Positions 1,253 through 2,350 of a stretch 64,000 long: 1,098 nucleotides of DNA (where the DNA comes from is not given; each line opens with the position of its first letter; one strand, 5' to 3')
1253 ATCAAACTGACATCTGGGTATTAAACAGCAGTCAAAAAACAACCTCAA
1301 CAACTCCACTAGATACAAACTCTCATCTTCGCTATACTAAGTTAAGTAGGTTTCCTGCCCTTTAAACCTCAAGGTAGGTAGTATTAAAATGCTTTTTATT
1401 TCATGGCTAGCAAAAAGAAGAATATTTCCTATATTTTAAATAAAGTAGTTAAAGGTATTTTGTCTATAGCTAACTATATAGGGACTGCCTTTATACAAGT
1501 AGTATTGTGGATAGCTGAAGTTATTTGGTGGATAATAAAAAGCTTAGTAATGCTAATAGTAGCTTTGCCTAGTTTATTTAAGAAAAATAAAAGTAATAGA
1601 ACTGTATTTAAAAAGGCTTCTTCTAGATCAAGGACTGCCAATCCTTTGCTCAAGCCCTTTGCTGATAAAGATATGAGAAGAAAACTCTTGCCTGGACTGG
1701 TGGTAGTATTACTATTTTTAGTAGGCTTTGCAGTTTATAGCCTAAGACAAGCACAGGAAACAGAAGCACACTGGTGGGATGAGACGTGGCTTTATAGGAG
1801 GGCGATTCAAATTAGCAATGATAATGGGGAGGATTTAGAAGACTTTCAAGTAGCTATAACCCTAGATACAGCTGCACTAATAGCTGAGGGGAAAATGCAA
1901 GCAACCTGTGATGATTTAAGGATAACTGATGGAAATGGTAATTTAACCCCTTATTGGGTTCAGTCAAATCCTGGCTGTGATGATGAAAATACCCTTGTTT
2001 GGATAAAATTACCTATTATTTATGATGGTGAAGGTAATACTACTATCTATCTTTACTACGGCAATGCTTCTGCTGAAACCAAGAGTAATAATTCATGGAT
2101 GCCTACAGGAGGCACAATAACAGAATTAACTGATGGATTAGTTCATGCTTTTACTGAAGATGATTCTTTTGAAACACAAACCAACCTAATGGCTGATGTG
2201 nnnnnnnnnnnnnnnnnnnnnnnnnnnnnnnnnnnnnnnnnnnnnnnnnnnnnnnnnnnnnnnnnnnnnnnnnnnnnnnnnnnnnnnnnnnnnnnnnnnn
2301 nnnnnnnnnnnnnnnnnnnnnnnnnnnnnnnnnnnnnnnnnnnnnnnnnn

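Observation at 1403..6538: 1711-aa DUF2341 / glycine-rich / LamG-repeat surface giant next to the rRNA locus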

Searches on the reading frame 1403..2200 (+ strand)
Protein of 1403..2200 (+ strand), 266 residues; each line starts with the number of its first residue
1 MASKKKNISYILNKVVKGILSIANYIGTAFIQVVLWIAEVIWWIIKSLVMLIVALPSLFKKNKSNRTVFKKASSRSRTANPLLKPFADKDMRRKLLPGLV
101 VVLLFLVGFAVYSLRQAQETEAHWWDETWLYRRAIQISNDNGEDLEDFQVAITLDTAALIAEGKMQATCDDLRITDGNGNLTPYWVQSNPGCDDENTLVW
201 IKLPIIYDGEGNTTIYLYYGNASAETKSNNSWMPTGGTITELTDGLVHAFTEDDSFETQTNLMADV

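Call 10: search_protein_families(library=pfam, proteins=[window:1403-2200:+], max_evalue=0.01)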
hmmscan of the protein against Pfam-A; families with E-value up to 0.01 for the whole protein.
window:1403-2200:+ (266 aa): 1 family
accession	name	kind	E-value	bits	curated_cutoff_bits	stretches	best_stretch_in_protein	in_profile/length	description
PF10102.14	DUF2341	-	7.9e-14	52.3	23.4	1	169-230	2-61/84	Domain of unknown function (DUF2341)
